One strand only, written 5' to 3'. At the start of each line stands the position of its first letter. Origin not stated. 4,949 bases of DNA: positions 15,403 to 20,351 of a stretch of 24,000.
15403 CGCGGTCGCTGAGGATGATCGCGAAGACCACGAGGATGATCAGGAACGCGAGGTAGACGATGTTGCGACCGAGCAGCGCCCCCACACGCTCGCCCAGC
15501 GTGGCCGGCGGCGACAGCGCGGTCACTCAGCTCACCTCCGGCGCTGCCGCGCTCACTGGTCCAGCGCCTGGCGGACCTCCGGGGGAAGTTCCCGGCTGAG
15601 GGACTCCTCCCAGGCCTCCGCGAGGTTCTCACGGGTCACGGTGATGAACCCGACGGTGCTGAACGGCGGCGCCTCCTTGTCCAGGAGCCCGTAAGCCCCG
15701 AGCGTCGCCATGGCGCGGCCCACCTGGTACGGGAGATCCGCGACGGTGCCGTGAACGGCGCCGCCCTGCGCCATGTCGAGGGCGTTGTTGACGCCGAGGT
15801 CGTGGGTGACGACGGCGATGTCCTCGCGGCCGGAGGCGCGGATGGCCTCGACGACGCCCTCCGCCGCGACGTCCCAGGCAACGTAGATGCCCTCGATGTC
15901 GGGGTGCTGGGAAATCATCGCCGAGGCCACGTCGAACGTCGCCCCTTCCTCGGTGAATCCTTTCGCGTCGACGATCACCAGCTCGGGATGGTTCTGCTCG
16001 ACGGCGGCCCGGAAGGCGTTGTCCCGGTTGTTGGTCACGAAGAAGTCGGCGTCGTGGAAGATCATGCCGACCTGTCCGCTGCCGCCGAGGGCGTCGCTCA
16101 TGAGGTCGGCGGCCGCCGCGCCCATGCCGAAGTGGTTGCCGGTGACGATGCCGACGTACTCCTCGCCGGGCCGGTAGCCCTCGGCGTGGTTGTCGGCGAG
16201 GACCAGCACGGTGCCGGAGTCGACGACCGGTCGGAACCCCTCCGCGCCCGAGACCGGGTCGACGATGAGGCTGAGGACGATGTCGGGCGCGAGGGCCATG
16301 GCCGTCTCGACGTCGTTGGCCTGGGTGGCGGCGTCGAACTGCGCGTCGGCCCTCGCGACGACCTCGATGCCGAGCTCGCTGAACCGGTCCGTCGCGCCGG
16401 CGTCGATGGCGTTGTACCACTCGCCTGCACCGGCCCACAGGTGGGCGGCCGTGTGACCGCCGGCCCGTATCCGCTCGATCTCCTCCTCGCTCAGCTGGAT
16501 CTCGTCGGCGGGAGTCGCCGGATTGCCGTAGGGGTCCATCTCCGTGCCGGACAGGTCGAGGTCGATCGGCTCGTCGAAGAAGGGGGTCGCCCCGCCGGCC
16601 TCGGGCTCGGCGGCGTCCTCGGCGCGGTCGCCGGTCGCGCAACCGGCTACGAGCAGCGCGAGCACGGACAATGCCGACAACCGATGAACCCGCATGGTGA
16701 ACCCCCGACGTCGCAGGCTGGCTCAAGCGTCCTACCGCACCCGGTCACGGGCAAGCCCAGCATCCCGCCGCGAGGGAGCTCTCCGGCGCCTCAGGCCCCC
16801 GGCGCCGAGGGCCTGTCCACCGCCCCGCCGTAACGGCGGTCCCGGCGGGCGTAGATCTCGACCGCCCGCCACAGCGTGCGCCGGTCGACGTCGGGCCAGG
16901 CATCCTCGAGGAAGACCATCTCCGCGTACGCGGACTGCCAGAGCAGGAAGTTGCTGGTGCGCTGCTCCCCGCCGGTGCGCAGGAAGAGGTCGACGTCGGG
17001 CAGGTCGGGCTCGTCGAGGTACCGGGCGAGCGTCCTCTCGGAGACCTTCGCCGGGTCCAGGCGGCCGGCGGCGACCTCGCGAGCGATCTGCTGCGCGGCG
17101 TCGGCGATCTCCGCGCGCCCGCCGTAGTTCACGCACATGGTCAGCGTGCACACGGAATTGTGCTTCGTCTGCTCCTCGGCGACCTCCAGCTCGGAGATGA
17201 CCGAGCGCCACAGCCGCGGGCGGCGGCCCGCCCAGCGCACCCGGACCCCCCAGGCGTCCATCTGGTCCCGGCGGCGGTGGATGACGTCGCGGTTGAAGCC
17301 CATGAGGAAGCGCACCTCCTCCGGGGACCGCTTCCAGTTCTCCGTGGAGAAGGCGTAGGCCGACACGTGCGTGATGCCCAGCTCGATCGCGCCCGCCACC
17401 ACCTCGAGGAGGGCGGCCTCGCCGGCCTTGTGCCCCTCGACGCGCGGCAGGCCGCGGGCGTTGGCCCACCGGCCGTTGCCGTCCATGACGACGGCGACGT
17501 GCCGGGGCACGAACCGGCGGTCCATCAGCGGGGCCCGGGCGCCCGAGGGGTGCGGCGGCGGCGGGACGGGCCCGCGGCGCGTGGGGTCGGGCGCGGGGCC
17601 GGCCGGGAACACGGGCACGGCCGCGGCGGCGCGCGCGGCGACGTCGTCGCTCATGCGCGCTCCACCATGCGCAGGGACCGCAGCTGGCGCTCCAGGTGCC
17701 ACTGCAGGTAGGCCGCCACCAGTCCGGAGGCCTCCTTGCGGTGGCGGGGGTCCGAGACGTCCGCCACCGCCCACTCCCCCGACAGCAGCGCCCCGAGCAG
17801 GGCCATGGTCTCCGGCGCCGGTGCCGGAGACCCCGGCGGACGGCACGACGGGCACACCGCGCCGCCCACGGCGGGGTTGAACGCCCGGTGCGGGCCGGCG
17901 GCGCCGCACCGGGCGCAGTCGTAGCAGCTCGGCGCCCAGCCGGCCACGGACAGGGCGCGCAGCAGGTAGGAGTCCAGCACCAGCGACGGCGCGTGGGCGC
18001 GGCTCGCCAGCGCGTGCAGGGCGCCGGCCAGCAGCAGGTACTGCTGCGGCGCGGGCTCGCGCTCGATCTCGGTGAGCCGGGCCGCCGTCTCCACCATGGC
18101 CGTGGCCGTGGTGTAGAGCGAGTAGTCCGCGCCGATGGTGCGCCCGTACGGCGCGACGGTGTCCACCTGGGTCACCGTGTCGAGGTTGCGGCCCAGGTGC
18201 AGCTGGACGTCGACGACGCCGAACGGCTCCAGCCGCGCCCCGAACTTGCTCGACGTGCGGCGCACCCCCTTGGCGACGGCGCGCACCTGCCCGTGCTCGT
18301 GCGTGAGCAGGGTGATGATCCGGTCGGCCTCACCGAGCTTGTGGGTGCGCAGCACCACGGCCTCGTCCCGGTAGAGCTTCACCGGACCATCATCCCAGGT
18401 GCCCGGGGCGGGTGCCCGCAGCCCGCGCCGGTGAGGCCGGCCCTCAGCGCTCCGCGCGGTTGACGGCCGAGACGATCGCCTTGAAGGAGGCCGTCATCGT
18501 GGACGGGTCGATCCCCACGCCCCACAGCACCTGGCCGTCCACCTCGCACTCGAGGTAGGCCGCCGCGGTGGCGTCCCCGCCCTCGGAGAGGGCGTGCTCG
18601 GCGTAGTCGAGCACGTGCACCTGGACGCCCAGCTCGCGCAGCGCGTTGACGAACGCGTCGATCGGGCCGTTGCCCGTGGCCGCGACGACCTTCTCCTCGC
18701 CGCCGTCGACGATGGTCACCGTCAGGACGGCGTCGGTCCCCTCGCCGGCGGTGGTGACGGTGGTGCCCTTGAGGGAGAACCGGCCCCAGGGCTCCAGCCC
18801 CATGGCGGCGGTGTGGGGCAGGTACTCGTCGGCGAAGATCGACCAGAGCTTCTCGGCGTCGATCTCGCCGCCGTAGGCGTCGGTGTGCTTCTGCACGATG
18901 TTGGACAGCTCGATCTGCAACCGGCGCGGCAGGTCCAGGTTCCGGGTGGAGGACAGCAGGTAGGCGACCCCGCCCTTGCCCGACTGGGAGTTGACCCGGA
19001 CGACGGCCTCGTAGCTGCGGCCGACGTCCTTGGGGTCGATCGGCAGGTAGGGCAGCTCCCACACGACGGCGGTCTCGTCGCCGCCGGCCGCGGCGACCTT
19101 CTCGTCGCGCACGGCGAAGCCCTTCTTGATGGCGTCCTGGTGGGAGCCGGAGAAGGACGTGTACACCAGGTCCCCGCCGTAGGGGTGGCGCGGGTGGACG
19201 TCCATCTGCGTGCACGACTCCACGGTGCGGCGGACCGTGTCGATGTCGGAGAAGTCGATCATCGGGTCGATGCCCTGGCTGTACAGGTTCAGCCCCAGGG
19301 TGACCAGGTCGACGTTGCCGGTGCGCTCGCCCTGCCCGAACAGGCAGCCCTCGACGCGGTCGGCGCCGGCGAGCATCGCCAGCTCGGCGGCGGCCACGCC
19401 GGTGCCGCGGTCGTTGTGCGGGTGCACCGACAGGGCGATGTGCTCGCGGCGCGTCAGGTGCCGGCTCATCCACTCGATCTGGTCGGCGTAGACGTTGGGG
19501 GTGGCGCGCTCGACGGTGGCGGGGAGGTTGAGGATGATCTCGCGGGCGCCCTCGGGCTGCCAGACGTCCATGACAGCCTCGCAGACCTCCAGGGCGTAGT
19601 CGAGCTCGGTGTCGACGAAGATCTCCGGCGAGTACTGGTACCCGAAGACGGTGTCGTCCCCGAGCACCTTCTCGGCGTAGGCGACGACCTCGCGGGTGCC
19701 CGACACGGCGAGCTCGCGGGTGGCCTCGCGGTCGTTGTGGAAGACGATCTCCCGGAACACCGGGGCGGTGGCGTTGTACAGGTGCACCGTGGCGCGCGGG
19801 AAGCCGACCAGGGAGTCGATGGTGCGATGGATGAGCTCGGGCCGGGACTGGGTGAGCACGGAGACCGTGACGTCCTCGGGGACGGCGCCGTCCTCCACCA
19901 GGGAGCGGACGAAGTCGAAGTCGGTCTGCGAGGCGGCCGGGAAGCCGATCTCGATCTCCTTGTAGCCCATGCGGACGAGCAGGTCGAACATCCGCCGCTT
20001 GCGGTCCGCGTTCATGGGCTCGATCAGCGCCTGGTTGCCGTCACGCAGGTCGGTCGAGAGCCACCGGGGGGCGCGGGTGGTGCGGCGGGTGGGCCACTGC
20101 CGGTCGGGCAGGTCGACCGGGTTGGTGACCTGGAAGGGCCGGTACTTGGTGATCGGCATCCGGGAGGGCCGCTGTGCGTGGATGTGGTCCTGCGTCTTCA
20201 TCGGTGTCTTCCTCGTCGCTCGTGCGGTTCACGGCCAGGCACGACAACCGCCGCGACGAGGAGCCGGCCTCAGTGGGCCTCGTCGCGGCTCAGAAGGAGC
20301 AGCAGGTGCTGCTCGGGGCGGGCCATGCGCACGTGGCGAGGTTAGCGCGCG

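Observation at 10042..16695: Uncharacterised six-gene operon: sugar-type ABC importer with two binding proteins, an embedded YhfX-like PLP enzyme and a terminal M20 amidohydrolase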

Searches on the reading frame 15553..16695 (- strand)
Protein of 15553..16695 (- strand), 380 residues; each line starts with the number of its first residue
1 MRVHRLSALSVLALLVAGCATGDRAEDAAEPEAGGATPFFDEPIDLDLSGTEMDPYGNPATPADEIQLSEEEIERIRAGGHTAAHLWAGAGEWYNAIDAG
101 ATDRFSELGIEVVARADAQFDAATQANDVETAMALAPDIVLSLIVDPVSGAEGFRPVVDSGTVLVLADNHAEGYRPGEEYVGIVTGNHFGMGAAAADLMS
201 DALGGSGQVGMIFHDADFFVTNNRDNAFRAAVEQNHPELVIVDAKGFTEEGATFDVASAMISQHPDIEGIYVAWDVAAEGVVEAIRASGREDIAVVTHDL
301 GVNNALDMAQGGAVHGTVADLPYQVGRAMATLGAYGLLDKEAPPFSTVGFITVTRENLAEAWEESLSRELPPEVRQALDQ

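Call 6: search_protein_families(library=pfam, proteins=[window:15553-16695:-], max_evalue=0.01)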
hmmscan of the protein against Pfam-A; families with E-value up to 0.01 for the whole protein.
window:15553-16695:- (380 aa): 2 families
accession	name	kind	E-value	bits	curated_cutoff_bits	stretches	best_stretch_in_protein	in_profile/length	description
PF13407.12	Peripla_BP_4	-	1e-31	110.9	35.1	1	91-334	10-251/258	Periplasmic binding protein domain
PF13377.12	Peripla_BP_3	-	6.1e-06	26.8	26.5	1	208-299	11-111/167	Periplasmic binding protein-like domain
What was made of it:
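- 15553..16695 (-): SBP2: a lipoprotein substrate-binding protein of the CUT2 / periplasmic-binding-protein type I class. It is proposed to be the core binding protein. Pfam Peripla_BP_4, E = 1e-31 (call 6).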

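Call 7: search_protein_families(library=ncbifam, proteins=[window:15553-16695:-], max_evalue=0.001)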
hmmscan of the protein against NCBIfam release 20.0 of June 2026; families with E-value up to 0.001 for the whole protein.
window:15553-16695:- (380 aa): 3 families
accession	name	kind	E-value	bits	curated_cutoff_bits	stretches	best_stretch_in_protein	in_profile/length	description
NF007254.0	PRK09701.1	equivalog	2.6e-14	53.1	335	1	181-328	130-278/311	D-allose transporter substrate-binding protein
NF007936.0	PRK10653.1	equivalog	4.7e-10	39.3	337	1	96-328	43-268/295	ribose ABC transporter substrate-binding protein RbsB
NF052284.1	rhzpin_SBP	equivalog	9.6e-07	28.2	420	1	92-307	14-225/289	rhizopine catabolism ABC transporter substrate-binding protein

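Call 24: search_solved_structures(query=window:15553-16695:-, max_evalue=0.001)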
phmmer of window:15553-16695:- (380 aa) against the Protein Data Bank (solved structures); distinct sequences matched with E-value up to 0.001: 48.
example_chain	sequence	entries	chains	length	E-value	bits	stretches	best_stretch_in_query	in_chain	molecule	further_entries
6sw4_A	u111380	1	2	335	4.7e-14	55.7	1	89-326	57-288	Arabinose binding protein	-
3g1w_A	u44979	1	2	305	1.2e-13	54.4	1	91-327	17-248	Sugar ABC transporter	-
2ioy_A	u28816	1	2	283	1.1e-12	51.3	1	96-359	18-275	Periplasmic sugar-binding protein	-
7x0g_A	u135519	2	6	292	2.3e-11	46.9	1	99-362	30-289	CbpA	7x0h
7e7m_A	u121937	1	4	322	2.6e-10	43.4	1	112-330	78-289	D-ribose ABC transporter substrate-binding protein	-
8wl5_A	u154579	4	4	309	1.3e-09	41.1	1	175-329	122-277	Allose ABC transporter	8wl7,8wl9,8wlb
1gub_A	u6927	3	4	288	2.1e-09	40.4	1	176-330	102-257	D-ALLOSE-BINDING PERIPLASMIC PROTEIN | PROTEIN (PRECURSOR OF PERIPLASMIC SUGAR RECEPTOR)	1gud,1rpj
3l49_A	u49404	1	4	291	4.5e-09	39.3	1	108-358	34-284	ABC sugar (Ribose) transporter, periplasmic substrate-binding subunit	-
4ry0_A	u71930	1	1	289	6.2e-09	38.9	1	93-327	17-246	Probable ribose ABC transporter, substrate-binding protein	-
5dkv_A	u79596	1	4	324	6.3e-09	38.9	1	93-360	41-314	ABC transporter substrate binding protein (Ribose)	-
5ibq_A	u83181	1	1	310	7.6e-09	38.6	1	93-327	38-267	Probable ribose ABC transporter, substrate-binding protein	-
7x0p_A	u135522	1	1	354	1.1e-08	38.1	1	91-315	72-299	CbpD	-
2hj9_A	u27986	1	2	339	2.4e-08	36.9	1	219-362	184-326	Autoinducer 2-binding periplasmic protein luxP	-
1jx6_A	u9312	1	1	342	2.5e-08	36.9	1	219-362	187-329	LUXP PROTEIN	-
1zhh_A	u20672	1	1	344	2.5e-08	36.9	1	219-362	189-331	Autoinducer 2-binding periplasmic protein luxP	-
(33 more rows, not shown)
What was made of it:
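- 15553..16695 (-): It is distant from all solved SBPs, with a best E-value of 4.7e-14 (call 24).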

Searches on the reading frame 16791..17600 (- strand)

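Call 77: search_protein_families(library=pfam, proteins=[window:16791-17600:-], max_evalue=0.0001)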
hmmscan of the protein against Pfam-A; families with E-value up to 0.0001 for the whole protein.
window:16791-17600:- (269 aa): 1 family
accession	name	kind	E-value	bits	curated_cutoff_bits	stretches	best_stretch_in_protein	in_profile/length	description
PF01255.24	Prenyltransf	-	2e-76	256.8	27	1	38-258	1-219/219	Putative undecaprenyl diphosphate synthase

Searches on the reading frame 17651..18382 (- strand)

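Call 77: search_protein_families(library=pfam, proteins=[window:17651-18382:-], max_evalue=0.0001)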
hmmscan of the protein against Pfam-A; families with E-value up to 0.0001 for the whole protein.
window:17651-18382:- (243 aa): 2 families
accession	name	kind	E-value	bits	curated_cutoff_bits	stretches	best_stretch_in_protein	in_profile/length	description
PF02565.21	RecO_C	-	1.2e-31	110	22.1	1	86-238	3-157/157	Recombination protein O C terminal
PF11967.14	RecO_N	-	2.9e-26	91.7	27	1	1-79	1-80/80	Recombination protein O N terminal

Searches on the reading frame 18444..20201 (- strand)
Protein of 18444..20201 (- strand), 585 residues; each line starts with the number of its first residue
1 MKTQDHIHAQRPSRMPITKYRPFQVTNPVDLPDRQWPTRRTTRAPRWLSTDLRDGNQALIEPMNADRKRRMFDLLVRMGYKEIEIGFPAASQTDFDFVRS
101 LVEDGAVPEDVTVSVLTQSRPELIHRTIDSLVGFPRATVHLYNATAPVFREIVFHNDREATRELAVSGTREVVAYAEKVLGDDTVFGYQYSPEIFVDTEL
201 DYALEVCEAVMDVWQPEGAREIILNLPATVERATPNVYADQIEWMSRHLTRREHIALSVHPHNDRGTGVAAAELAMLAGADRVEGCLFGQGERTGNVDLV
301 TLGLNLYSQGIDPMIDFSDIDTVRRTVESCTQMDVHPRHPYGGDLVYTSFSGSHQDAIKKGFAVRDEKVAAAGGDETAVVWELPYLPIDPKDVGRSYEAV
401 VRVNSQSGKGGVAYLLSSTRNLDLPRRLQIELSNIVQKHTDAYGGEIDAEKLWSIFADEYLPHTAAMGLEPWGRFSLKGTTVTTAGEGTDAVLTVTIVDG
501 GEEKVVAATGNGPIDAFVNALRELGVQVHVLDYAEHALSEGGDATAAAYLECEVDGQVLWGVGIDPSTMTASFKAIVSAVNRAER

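Call 49: find_homologous_proteins(query=window:18444-20201:-, max_evalue=1e-50)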
Query window:18444-20201:- (585 aa): 8000 proteins with E <= 1e-50 among 8000 candidates; the best 120 are listed.
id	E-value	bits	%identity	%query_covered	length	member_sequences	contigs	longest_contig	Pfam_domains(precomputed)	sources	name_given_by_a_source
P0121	0.0e+0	1333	100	100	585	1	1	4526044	PF00682.26,PF08502.16,PF22615.2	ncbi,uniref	ncbi:2-isopropylmalate synthase [Georgenia sp. AZ-5]|uniref:2-isopropylmalate synthase n=1 Tax=Georg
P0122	0.0e+0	1231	92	100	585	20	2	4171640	PF00682.26,PF08502.16,PF22615.2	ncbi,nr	ncbi:2-isopropylmalate synthase [Georgenia yuyongxinii]|nr:2-isopropylmalate synthase [Georgenia yuy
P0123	0.0e+0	1222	91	100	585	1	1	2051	PF00682.26,PF08502.16,PF22615.2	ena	-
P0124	0.0e+0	1221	91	100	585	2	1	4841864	PF00682.26,PF08502.16,PF22615.2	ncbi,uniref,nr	ncbi:2-isopropylmalate synthase [Georgenia sp. SUBG003]|uniref:2-isopropylmalate synthase n=1 Tax=Ge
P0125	0.0e+0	1221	91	100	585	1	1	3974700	PF00682.26,PF08502.16,PF22615.2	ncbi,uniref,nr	ncbi:2-isopropylmalate synthase [Georgenia soli]|uniref:2-isopropylmalate synthase n=1 Tax=Georgenia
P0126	0.0e+0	1204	90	100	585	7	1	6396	PF00682.26,PF08502.16,PF22615.2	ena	-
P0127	0.0e+0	1200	92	98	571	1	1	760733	PF00682.26,PF08502.16,PF22615.2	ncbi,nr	ncbi:2-isopropylmalate synthase [Georgenia sp. EYE_87]|nr:2-isopropylmalate synthase [Georgenia sp. 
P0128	0.0e+0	1186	88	100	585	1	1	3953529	PF00682.26,PF08502.16,PF22615.2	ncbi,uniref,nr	ncbi:2-isopropylmalate synthase [Georgenia sp. TF02-10]|uniref:2-isopropylmalate synthase n=1 Tax=Ge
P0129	0.0e+0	1167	86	100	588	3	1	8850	PF00682.26,PF08502.16,PF22615.2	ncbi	-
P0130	0.0e+0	1166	86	100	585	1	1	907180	PF00682.26,PF08502.16,PF22615.2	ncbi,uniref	ncbi:2-isopropylmalate synthase [Georgenia halophila]|uniref:2-isopropylmalate synthase n=1 Tax=Geor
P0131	0.0e+0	1162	92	95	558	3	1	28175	PF00682.26,PF08502.16,PF22615.2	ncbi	ncbi:2-isopropylmalate synthase, partial [Georgenia sp.]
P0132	0.0e+0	1105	82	100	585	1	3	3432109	PF00682.26,PF08502.16,PF22615.2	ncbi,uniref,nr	ncbi:2-isopropylmalate synthase [Georgenia faecalis]|uniref:2-isopropylmalate synthase n=1 Tax=Georg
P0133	0.0e+0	1098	82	100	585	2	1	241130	PF00682.26,PF08502.16,PF22615.2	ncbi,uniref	ncbi:2-isopropylmalate synthase [Georgenia sp. MJ206]|uniref:2-isopropylmalate synthase n=1 Tax=Geor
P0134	0.0e+0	1096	82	100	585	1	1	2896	PF00682.26,PF08502.16,PF22615.2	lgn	-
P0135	0.0e+0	1094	80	100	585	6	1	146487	PF00682.26,PF08502.16,PF22615.2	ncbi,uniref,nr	ncbi:2-isopropylmalate synthase [Georgenia satyanarayanai]|uniref:2-isopropylmalate synthase n=1 Tax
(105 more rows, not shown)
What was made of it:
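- The window's LeuA is 100% identical to that of Georgenia sp. AZ-5 (call 49).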

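Call 50: find_encoding_contigs(protein=P0121, flank=10000, max_places=2)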
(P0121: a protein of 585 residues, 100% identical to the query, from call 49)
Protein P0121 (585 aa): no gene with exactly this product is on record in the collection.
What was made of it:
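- Tried and rejected: The exact look-up of the AZ-5 LeuA found no contig (call 50).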

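Call 51: find_encoding_contigs(protein=P0122, flank=10000, max_places=2)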
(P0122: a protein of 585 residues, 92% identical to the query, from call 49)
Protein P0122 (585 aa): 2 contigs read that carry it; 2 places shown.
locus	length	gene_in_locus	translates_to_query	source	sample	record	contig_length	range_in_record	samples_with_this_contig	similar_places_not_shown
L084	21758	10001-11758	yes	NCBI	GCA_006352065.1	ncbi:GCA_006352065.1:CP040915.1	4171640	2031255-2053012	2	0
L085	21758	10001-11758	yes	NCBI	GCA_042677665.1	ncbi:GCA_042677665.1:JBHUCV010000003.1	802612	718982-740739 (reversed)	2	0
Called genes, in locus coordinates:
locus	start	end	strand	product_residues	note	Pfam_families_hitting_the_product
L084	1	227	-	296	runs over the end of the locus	PF22845:DUF3097_N, PF11296:DUF3097_C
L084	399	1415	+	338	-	PF01628:HrcA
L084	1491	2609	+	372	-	PF00226:DnaJ, PF01556:DnaJ_C, PF00684:DnaJ_CXXCXGXG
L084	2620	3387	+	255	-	PF20260:PUA_4, PF04452:Methyltrans_RNA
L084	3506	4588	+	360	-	PF02562:PhoH, PF13245:AAA_19, PF13604:AAA_30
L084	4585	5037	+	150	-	PF02130:YbeY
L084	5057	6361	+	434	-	PF01595:CNNM, PF00571:CBS, PF03471:CorC_HlyC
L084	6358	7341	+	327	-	PF03193:RsgA_GTPase (weak), PF01926:MMR_HSR1, PF02421:FeoB_N, PF00009:GTP_EFTU (weak), PF00350:Dynamin_N (weak), PF07650:KH_2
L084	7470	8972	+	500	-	PF01738:DLH (faint), PF00326:Peptidase_S9 (faint)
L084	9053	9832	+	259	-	PF00481:PP2C (faint), PF13672:PP2C_2, PF07228:SpoIIE (faint)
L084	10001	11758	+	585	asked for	PF00682:HMGL-like, PF22615:IPMS_D2, PF08502:LeuA_dimer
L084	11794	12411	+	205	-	-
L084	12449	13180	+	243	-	PF11967:RecO_N, PF02565:RecO_C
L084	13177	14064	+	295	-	PF01255:Prenyltransf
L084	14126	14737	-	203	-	PF09335:VTT_dom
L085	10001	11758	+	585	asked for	PF00682:HMGL-like, PF22615:IPMS_D2, PF08502:LeuA_dimer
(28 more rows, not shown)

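Call 54: find_encoding_contigs(protein=P0125, flank=10000, max_places=1)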
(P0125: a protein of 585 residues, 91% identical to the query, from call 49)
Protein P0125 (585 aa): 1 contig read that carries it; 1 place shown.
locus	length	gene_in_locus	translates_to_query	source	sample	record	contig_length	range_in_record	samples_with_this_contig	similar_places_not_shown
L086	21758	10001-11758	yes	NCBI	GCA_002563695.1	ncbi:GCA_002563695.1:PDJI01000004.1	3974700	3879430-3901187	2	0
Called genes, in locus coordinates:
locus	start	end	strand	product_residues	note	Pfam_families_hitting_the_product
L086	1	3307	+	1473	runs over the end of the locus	PF00498:FHA, PF16697:Yop-YscD_cpl, PF01580:FtsK_SpoIIIE, PF13401:AAA_22 (faint), PF25199:nSTAND_NTPase5 (faint), PF01580:FtsK_SpoIIIE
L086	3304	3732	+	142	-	-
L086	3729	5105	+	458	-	-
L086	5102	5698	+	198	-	-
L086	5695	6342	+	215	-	-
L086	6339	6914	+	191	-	-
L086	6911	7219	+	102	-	-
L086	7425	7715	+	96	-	PF06013:WXG100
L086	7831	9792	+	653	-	-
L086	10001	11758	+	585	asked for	PF00682:HMGL-like, PF22615:IPMS_D2, PF08502:LeuA_dimer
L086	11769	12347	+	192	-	-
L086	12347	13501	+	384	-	-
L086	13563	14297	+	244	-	PF11967:RecO_N, PF02565:RecO_C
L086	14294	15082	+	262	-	PF01255:Prenyltransf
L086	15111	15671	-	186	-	PF09335:VTT_dom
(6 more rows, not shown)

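Call 55: find_encoding_contigs(protein=P0128, flank=10000, max_places=1)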
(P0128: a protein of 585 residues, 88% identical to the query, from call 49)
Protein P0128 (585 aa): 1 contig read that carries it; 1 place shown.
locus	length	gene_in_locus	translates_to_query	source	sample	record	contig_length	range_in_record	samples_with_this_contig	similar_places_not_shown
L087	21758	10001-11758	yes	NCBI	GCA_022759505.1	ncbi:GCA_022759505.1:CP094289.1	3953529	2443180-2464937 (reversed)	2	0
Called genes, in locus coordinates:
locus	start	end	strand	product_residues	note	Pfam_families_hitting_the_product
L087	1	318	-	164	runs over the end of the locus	PF00239:Resolvase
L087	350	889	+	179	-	PF00005:ABC_tran, PF13304:AAA_21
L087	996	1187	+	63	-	PF07295:DUF1451 (weak)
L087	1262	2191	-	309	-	PF00294:PfkB, PF08543:Phos_pyr_kin (weak)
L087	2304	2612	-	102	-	PF21983:NikA-like (weak)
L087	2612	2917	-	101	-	-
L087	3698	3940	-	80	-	-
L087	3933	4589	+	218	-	-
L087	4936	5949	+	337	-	PF00135:COesterase (weak), PF20434:BD-FAE, PF07859:Abhydrolase_3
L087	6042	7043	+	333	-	PF13556:HTH_30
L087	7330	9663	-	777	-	PF00199:Catalase, PF06628:Catalase-rel, PF18011:Catalase_C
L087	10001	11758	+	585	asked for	PF00682:HMGL-like, PF22615:IPMS_D2, PF08502:LeuA_dimer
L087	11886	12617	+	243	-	PF11967:RecO_N, PF02565:RecO_C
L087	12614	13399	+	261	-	PF01255:Prenyltransf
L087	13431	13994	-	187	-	PF09335:VTT_dom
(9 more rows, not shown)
